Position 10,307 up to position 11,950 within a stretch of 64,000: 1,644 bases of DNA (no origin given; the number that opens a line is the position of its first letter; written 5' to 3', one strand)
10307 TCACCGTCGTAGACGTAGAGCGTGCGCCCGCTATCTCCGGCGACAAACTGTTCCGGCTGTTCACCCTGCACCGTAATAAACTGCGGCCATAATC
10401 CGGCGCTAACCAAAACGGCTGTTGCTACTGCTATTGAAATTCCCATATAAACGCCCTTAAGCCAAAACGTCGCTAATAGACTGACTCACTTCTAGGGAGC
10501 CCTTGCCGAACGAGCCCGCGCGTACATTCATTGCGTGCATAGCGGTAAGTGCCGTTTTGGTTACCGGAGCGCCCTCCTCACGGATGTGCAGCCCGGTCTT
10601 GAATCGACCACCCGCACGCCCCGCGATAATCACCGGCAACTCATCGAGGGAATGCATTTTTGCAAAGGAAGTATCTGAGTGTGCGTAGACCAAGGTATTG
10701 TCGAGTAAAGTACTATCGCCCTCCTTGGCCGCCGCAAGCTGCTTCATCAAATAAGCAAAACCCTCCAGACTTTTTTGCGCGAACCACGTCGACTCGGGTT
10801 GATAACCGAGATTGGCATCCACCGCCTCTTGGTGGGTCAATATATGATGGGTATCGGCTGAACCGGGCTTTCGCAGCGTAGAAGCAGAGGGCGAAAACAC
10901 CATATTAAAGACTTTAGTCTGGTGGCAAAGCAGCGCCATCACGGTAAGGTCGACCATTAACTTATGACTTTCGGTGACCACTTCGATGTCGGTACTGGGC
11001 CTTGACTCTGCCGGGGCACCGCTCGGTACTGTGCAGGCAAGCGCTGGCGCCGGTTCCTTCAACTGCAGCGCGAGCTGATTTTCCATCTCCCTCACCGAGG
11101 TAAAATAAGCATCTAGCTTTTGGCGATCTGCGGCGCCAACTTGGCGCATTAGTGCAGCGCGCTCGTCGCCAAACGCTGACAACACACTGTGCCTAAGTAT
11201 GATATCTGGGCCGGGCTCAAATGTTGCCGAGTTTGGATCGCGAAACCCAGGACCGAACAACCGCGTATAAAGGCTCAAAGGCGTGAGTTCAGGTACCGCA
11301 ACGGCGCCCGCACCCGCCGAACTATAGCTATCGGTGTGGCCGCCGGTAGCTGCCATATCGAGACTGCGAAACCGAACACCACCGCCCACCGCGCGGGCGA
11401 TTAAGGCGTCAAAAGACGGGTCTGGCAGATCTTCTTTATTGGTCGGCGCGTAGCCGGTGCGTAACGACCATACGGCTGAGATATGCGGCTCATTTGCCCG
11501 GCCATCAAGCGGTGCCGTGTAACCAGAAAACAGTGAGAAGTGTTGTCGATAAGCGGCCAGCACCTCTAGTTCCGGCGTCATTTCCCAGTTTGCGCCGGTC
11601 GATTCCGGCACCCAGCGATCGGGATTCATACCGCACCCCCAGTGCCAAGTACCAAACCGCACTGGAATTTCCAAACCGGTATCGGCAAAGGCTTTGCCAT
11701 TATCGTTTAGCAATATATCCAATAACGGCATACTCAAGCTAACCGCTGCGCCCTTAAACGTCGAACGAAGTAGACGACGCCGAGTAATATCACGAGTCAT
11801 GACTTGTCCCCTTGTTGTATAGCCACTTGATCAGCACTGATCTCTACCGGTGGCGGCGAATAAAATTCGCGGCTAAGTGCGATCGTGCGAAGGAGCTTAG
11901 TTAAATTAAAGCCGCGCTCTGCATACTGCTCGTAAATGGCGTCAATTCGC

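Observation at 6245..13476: Eight-gene, entirely extracytoplasmic redox operon built around DUF1592/DUF1552, with no known catalytic enzyme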

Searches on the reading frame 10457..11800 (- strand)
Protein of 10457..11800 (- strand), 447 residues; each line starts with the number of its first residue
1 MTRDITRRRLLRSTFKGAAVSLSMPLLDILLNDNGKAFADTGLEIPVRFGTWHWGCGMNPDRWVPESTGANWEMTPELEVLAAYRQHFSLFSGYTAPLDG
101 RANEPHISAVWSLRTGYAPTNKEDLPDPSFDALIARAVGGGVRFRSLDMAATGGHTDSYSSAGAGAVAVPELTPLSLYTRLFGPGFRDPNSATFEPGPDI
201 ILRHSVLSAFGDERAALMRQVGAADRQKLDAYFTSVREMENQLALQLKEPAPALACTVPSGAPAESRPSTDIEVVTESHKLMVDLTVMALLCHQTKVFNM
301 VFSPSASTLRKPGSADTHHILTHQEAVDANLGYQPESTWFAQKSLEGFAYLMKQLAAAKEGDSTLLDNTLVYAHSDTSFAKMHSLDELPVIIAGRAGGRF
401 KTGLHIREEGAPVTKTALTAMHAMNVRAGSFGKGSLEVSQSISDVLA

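Call 3: search_protein_families(library=pfam, proteins=[window:10457-11800:-], max_evalue=0.01)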
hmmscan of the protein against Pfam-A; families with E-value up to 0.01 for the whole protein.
window:10457-11800:- (447 aa): 1 family
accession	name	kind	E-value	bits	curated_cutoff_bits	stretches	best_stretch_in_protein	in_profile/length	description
PF07586.16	HXXSHH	-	3.9e-46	158.5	30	1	48-331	1-292/307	Protein of unknown function (DUF1552)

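Call 4: search_protein_families(library=ncbifam, proteins=[window:10457-11800:-], max_evalue=0.01)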
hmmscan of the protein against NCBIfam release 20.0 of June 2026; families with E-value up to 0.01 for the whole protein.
window:10457-11800:- (447 aa): 0 families

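Call 6: find_encoding_contigs(protein=window:10457-11800:-, flank=10000, max_places=6)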
Protein window:10457-11800:- (447 aa): 19 contigs read that carry it; 6 places shown.
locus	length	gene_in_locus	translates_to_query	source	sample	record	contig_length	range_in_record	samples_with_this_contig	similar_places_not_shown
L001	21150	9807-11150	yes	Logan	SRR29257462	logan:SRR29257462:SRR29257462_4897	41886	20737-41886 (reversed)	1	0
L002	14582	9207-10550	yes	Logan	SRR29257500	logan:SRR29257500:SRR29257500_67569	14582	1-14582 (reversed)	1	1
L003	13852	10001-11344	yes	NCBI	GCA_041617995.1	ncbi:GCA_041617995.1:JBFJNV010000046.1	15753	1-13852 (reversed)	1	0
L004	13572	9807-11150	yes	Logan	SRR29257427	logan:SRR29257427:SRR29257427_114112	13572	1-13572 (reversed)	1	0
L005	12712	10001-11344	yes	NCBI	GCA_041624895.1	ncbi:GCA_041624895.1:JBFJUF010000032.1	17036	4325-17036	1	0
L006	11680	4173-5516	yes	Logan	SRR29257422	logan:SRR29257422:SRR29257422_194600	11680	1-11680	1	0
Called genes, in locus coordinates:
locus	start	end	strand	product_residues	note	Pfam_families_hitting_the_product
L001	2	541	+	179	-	?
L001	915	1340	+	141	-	-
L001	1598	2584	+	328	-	PF01636:APH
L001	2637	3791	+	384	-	-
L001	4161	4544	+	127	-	PF03817:MadL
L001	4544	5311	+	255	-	PF03818:MadM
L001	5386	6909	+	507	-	PF00501:AMP-binding, PF13193:AMP-binding_C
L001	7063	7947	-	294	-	PF00126:HTH_1, PF03466:LysR_substrate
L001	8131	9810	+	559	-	PF07626:PSD3, PF07637:PSD5, PF07631:PSD4, PF07627:PSCyt3, PF07624:PSD2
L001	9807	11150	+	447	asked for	PF07586:HXXSHH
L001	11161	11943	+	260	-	PF03640:Lipoprotein_15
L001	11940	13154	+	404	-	-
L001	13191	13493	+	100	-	PF01355:HIPIP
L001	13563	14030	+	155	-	PF01322:Cytochrom_C_2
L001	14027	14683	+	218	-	PF01292:Ni_hydr_CYTB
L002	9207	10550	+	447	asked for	PF07586:HXXSHH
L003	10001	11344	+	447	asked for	PF07586:HXXSHH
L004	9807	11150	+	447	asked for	PF07586:HXXSHH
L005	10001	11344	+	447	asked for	PF07586:HXXSHH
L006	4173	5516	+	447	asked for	PF07586:HXXSHH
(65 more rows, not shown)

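Call 23: find_homologous_proteins(query=window:10457-11800:-, max_evalue=0.001)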
Query window:10457-11800:- (447 aa): 1319 proteins with E <= 0.001 among 8000 candidates; the best 120 are listed.
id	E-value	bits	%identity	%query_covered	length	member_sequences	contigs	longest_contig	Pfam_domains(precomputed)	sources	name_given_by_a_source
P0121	0.0e+0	1010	100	100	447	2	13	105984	PF07586.17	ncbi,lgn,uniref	ncbi:DUF1552 domain-containing protein [Zhongshania sp.]|uniref:DUF1552 domain-containing protein n=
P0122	7.7e-225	765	74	100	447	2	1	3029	PF07586.17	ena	-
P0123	1.2e-222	758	74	100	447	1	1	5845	PF07586.17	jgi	jgi:hypothetical protein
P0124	1.2e-221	754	73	100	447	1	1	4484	PF07586.17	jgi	jgi:hypothetical protein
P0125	8.5e-221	752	73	100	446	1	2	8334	PF07586.17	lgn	-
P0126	2.0e-220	750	72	100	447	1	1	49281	PF07586.17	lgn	-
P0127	3.7e-220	750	72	100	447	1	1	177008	PF07586.17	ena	-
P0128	2.2e-219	747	73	100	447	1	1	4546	PF07586.17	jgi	jgi:hypothetical protein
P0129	5.5e-219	746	73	100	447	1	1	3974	PF07586.17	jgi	jgi:hypothetical protein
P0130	1.6e-217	741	72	100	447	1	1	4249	PF07586.17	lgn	-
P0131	1.4e-216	738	71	100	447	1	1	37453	PF07586.17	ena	-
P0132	4.7e-216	736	73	100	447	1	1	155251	PF07586.17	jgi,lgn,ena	-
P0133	6.6e-216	736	72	100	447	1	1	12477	PF07586.17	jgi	jgi:hypothetical protein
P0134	1.5e-214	731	71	100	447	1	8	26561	PF07586.17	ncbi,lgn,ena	-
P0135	4.3e-214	730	72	100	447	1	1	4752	PF07586.17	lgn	-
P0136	2.9e-213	727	70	100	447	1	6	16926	PF07586.17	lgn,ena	-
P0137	8.1e-212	722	70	100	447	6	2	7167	PF07586.17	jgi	jgi:Protein of unknown function (DUF1552)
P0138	1.3e-211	721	69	100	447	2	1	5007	PF07586.17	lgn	-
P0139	1.9e-211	721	70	100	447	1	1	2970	PF07586.17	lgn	-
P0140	2.2e-211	721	70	100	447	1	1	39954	PF07586.17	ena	-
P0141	4.5e-209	713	70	100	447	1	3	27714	PF07586.17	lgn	-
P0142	5.3e-209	713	68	100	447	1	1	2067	PF07586.17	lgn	-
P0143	6.0e-208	709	68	100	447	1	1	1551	PF07586.17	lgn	-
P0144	1.6e-207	708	68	100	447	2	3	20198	PF07586.17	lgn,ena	-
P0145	3.2e-206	704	67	100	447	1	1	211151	PF07586.17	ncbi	-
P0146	1.1e-204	699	68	100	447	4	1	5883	PF07586.17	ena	-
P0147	2.6e-204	697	67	100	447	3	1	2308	PF07586.17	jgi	-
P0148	2.6e-204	697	68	100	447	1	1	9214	PF07586.17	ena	-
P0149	7.9e-204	696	67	100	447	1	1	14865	PF07586.17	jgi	jgi:hypothetical protein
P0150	3.8e-203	694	66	100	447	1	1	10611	PF07586.17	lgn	-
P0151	7.3e-203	693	67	100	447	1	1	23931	PF07586.17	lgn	-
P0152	1.3e-202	692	67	100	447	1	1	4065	PF07586.17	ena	-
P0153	1.6e-202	691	68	100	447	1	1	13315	PF07586.17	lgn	-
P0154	4.2e-202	690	67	100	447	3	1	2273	PF07586.17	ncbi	-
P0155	3.7e-198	677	66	100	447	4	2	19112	PF07586.17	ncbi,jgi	jgi:hypothetical protein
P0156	1.8e-193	662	64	100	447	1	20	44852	PF07586.17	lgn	-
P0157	3.9e-166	572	71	80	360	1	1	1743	PF07586.17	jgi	jgi:hypothetical protein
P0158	1.3e-165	570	57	100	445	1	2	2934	PF07586.17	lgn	-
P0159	5.4e-163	561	56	99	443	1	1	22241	PF07586.17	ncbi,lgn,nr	ncbi:MAG: hypothetical protein JWQ29_2956 [Phenylobacterium sp.]|nr:hypothetical protein [Phenylobac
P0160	1.9e-149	517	53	100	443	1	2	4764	PF07586.17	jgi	jgi:hypothetical protein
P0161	3.9e-148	512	52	100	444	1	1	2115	PF07586.17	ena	-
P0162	3.7e-146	506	50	100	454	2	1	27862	PF07586.17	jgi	jgi:hypothetical protein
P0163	3.7e-146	506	51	100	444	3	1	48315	PF07586.17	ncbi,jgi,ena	jgi:hypothetical protein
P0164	5.5e-146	505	51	99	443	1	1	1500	PF07586.17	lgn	-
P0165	1.1e-145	504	51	99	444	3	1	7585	PF07586.17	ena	-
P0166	6.5e-145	502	51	99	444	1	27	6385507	PF07586.17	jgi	jgi:hypothetical protein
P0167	1.2e-144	501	51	99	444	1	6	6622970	PF07586.17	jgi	jgi:hypothetical protein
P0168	4.9e-144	499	52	99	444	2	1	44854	PF07586.17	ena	-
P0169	8.6e-144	498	51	99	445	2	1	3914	PF07586.17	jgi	jgi:hypothetical protein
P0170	1.1e-143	498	50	100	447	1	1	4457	PF07586.17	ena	-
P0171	1.6e-143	497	50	99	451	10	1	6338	PF07586.17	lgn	-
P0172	2.1e-143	497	51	99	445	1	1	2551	PF07586.17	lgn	-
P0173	2.9e-143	496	49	99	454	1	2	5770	PF07586.17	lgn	-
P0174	4.9e-143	495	51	100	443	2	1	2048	PF07586.17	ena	-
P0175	6.5e-143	495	51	100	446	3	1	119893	PF07586.17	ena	-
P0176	1.3e-142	494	50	100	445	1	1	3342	PF07586.17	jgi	jgi:hypothetical protein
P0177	1.9e-142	494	50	99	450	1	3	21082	PF07586.17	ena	-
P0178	2.3e-142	493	50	99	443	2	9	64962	PF07586.17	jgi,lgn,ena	jgi:hypothetical protein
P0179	3.0e-142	493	49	100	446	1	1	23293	PF07586.17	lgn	-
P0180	3.3e-142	493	51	100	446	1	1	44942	PF07586.17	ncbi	-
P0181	3.6e-142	493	50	99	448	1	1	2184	PF07586.17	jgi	jgi:hypothetical protein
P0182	3.6e-142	493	51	99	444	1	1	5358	PF07586.17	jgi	jgi:hypothetical protein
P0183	4.6e-142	492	51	99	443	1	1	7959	PF07586.17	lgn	-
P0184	9.6e-142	491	51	99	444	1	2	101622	PF07586.17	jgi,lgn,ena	jgi:hypothetical protein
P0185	1.3e-141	491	51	99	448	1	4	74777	PF07586.17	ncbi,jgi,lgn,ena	-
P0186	1.4e-141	491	51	99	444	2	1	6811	PF07586.17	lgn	-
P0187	1.6e-141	490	51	99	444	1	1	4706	PF07586.17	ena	-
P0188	1.6e-141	490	51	99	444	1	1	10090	PF07586.17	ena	-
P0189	1.8e-141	490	51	99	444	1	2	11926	PF07586.17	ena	-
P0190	2.4e-141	490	51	99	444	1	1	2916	PF07586.17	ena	-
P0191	3.2e-141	489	51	99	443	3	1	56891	PF07586.17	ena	-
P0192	3.4e-141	489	51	99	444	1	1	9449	PF07586.17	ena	-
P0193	4.5e-141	489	49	100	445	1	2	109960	PF07586.17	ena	-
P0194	5.2e-141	489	50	100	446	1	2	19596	PF07586.17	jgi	jgi:hypothetical protein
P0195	5.4e-141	489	50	100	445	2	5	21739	PF07586.17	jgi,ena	-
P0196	6.5e-141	488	51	99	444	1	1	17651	PF07586.17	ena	-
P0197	7.3e-141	488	50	100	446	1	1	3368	PF07586.17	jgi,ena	-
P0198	1.0e-140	488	50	100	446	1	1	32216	PF07586.17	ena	-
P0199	1.0e-140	488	50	100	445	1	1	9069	PF07586.17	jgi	jgi:hypothetical protein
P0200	1.0e-140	488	50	100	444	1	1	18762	PF07586.17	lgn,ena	-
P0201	1.1e-140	488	50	100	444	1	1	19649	PF07586.17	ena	-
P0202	1.2e-140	488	50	99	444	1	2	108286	PF07586.17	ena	-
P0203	1.4e-140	487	50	99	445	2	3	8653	PF07586.17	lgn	-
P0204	1.4e-140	487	50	99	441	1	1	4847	PF07586.17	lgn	-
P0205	1.4e-140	487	50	100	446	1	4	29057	PF07586.17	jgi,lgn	jgi:hypothetical protein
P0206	1.7e-140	487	50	99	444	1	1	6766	PF07586.17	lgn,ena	-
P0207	1.7e-140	487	50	100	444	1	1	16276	PF07586.17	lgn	-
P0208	1.9e-140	487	49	100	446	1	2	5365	PF07586.17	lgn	-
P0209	2.0e-140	487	50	99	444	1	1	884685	PF07586.17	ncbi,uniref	ncbi:DUF1552 domain-containing protein [Novosphingobium bradum]|uniref:DUF1552 domain-containing pro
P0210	2.0e-140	487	50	100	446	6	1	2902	PF07586.17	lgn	-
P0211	2.5e-140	487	49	100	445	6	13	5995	PF07586.17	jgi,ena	-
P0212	2.6e-140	486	50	99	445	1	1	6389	PF07586.17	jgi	jgi:hypothetical protein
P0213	3.1e-140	486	50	99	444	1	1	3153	PF07586.17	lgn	-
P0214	4.4e-140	486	50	99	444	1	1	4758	PF07586.17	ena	-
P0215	4.7e-140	486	50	99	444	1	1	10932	PF07586.17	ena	-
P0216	5.5e-140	485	49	100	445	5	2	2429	PF07586.17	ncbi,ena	-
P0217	9.0e-140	485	50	100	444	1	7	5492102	PF07586.17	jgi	jgi:hypothetical protein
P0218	9.0e-140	485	50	99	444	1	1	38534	PF07586.17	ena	-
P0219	1.3e-139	484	49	100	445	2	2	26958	PF07586.17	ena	-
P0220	1.5e-139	484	50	99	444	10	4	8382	PF07586.17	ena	-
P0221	1.7e-139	484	50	100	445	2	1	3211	PF07586.17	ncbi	-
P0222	1.7e-139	484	50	100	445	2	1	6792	PF07586.17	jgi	jgi:hypothetical protein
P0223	2.7e-139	483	50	99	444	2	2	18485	PF07586.17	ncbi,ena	-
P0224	3.1e-139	483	48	99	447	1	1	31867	PF07586.17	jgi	jgi:hypothetical protein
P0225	4.1e-139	483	50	100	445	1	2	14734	PF07586.17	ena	-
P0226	4.9e-139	482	49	100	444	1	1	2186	PF07586.17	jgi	jgi:hypothetical protein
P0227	5.1e-139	482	50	100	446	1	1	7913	PF07586.17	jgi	jgi:Protein of unknown function (DUF1552)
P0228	5.3e-139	482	49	100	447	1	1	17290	PF07586.17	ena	-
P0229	5.5e-139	482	48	100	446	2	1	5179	PF07586.17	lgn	-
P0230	6.6e-139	482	50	99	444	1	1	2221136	PF07586.17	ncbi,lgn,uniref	ncbi:DUF1552 domain-containing protein [Phenylobacterium sp. LjRoot225]|uniref:DUF1552 domain-contai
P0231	7.0e-139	482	50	100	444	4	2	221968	PF07586.17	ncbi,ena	-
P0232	9.2e-139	481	49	100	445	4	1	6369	PF07586.17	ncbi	ncbi:MAG: DUF1552 domain-containing protein [Sphingobium sp.]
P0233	1.0e-138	481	48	100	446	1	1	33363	PF07586.17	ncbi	-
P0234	1.4e-138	481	49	100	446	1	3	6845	PF07586.17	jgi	jgi:hypothetical protein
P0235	1.4e-138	481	50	100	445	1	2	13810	PF07586.17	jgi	jgi:hypothetical protein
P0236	1.6e-138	481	50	100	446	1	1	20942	PF07586.17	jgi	jgi:hypothetical protein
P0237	2.0e-138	480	49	100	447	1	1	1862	PF07586.17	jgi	jgi:hypothetical protein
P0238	2.4e-138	480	48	100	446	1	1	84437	PF07586.17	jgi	jgi:hypothetical protein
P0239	2.4e-138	480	49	100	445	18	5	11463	PF07586.17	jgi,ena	-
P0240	3.0e-138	480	49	100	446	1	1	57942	PF07586.17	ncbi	-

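Call 28: search_solved_structures(query=A3, max_evalue=10, show_alignments=2)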
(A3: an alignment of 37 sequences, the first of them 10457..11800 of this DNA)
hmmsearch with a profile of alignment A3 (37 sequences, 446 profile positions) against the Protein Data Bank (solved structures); distinct sequences matched with E-value up to 10: 14.
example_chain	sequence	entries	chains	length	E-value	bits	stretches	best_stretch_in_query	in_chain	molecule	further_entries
2ha4_A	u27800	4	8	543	1.3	11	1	270-352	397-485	Acetylcholinesterase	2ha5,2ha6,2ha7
1c2o_A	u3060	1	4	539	2.6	10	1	270-352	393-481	ACETYLCHOLINESTERASE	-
1c2b_A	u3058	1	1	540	2.6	10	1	270-352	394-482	ACETYLCHOLINESTERASE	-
1n5m_A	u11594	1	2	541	2.6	10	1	270-352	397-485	acetylcholinesterase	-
2xud_A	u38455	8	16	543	2.7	10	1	270-352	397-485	ACETYLCHOLINESTERASE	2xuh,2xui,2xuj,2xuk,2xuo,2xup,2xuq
1j06_A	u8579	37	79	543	2.7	10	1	270-352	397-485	acetylcholinesterase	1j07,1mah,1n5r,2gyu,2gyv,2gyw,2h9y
5hcu_A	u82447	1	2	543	2.7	10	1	270-352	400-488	Acetylcholinesterase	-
2xuf_A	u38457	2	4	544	2.7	10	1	270-352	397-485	ACETYLCHOLINESTERASE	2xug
1maa_A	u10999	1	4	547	2.7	10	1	270-352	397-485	ACETYLCHOLINESTERASE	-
5dti_A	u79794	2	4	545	2.7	10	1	270-352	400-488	Acetylcholinesterase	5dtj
4a16_A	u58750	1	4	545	2.7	10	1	270-352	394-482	ACETYLCHOLINESTERASE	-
6fsd_A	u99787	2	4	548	2.7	10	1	270-352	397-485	Acetylcholinesterase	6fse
2c0p_A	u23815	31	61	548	2.7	10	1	270-352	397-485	ACETYLCHOLINESTERASE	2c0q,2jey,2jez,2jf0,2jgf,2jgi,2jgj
2whp_B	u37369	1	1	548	2.7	10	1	270-352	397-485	ACETYLCHOLINESTERASE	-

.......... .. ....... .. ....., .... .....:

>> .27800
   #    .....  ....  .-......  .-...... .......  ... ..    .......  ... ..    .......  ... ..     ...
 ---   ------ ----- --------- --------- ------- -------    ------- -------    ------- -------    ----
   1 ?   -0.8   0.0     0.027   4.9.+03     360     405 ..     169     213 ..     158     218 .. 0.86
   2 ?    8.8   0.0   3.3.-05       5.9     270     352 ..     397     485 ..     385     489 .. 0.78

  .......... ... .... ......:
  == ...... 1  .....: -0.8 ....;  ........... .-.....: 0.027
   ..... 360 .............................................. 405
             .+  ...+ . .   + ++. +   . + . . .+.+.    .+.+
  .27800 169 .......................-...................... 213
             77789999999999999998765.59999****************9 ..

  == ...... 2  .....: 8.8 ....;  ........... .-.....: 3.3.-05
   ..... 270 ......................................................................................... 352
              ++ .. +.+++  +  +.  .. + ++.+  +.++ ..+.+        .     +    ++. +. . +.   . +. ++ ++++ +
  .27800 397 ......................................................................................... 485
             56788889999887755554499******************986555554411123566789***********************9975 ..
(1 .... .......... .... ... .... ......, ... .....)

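Call 31: find_encoding_contigs(protein=P0230, flank=10000, max_places=1)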
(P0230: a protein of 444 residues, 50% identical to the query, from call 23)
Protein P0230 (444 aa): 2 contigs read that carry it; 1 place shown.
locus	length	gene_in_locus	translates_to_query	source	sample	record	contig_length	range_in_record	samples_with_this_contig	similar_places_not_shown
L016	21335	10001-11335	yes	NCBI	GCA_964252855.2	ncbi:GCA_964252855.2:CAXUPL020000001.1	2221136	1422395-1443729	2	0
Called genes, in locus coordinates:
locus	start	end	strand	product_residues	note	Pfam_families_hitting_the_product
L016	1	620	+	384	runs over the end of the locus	-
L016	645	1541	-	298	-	PF00561:Abhydrolase_1, PF12146:Hydrolase_4, PF12697:Abhydrolase_6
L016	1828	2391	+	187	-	PF00593:TonB_dep_Rec_b-barrel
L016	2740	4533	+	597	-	PF00890:FAD_binding_2 (weak), PF01266:DAO, PF12831:FAD_oxidored (weak), PF13450:NAD_binding_8 (weak), PF16901:DAO_C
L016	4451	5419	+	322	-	PF03706:LPG_synthase_TM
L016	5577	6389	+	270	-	PF13489:Methyltransf_23, PF07021:MetW (weak), PF13847:Methyltransf_31 (faint), PF08241:Methyltransf_11, PF13649:Methyltransf_25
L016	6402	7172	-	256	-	PF00106:adh_short, PF08659:KR, PF13561:adh_short_C2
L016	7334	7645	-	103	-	PF01355:HIPIP (weak)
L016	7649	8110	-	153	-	PF01322:Cytochrom_C_2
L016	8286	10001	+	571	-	PF07626:PSD3 (weak), PF07637:PSD5, PF07631:PSD4, PF07627:PSCyt3, PF07624:PSD2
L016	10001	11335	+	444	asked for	PF07586:HXXSHH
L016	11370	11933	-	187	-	-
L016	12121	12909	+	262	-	PF03640:Lipoprotein_15 (faint)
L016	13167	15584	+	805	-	PF07715:Plug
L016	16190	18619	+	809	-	-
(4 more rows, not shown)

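Call 32: find_encoding_contigs(protein=P0209, flank=10000, max_places=1)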
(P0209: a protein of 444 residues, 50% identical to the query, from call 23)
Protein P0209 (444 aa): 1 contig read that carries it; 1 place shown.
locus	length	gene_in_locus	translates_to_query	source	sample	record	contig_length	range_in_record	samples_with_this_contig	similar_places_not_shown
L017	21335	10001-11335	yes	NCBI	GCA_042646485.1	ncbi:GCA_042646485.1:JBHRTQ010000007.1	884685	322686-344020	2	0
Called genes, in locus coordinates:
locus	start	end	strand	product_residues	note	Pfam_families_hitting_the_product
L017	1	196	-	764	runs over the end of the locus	PF00933:Glyco_hydro_3, PF01915:Glyco_hydro_3_C, PF14310:Fn3-like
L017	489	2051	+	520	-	PF07519:Tannase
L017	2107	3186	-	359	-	PF01113:DapB_N (faint)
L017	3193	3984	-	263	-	PF00106:adh_short, PF08659:KR, PF13561:adh_short_C2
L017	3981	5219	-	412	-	PF00067:p450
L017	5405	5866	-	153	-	PF12802:MarR_2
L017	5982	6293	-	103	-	PF01355:HIPIP (weak)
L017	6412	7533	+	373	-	-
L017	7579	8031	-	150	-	PF01322:Cytochrom_C_2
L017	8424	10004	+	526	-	PF07626:PSD3 (weak), PF07637:PSD5, PF07631:PSD4, PF07627:PSCyt3, PF07624:PSD2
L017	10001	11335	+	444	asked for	PF07586:HXXSHH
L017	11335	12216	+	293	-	-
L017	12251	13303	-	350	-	PF00135:COesterase, PF20434:BD-FAE, PF07859:Abhydrolase_3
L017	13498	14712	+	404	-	PF00480:ROK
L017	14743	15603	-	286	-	PF01261:AP_endonuc_2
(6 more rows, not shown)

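Call 37: predict_structure(alignment_id=A3)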
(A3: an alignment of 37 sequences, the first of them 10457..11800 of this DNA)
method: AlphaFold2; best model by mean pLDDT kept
length: 447 residues; sequences in the alignment: 37
mean_pLDDT: 83.1   pTM: 0.83
mean pLDDT of the five models: 83.1, 83.1, 81.8, 81.6, 77.3
residues with pLDDT >= 90: 203; 70-90: 179; 50-70: 28; < 50: 37
segments of 3 or more residues with pLDDT < 50: 1-37
pLDDT, mean of each block of 10 residues (from residue 1): 38 41 39 45 79 90 92 94 97 90 73 88 87 89 88 90 87 94 82 78 79 72 70 72 78 78 89 96 95 92 91 91 88 90 95 94 90 84 78 95 95 96 90 93 91
secondary structure, 60 per line:
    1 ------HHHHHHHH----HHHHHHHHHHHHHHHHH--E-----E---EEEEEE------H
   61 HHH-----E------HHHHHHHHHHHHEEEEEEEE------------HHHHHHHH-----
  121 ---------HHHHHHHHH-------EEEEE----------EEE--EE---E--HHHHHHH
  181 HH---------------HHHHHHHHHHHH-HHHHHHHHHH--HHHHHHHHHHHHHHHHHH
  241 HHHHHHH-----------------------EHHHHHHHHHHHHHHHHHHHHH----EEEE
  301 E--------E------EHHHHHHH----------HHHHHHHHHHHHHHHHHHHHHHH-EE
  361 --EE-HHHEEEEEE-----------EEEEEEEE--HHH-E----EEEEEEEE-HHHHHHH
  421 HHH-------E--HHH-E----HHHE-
elements in order: H7-14 H19-35 E48-53 H60-63 H76-87 E88-95 H108-115 H130-138 E146-150 E161-163 H174-182 H198-209 H211-220 H223-247 H272-292 E297-301 H318-324 H335-357 E369-374 E386-393 E405-412 H414-423
